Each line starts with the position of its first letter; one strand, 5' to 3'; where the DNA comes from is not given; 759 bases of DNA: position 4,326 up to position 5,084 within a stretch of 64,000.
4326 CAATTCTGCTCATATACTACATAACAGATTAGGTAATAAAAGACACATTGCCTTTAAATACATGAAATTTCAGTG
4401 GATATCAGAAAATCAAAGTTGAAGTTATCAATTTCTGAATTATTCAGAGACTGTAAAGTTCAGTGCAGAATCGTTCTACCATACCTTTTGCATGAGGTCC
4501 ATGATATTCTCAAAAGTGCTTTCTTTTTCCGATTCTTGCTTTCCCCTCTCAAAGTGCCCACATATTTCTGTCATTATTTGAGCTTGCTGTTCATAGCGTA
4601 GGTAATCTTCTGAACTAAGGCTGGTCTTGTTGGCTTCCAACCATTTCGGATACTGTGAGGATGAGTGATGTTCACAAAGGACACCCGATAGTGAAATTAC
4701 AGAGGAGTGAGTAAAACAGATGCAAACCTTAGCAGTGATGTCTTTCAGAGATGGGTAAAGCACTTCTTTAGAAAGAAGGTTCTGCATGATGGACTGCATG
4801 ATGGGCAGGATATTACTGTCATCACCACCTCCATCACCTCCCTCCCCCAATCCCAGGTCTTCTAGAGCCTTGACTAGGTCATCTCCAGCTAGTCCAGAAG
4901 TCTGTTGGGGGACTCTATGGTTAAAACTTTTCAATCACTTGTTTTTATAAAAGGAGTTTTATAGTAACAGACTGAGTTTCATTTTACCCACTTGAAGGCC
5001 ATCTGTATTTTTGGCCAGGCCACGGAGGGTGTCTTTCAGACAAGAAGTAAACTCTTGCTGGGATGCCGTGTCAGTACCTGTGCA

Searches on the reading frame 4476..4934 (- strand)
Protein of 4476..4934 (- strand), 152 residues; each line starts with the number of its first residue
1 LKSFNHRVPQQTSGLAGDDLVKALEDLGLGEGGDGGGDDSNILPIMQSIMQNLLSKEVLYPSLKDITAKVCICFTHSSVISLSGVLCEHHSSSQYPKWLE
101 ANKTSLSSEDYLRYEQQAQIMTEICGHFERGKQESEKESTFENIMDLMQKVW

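Call 20: search_protein_families(library=pfam, proteins=[window:4476-4934:-])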
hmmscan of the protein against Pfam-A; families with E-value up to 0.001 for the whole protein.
window:4476-4934:- (152 aa): 1 family
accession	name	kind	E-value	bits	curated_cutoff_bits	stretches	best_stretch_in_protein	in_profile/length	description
PF04614.17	Pex19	-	4.5e-31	108.9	22.2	2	93-150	155-212/249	Pex19 protein family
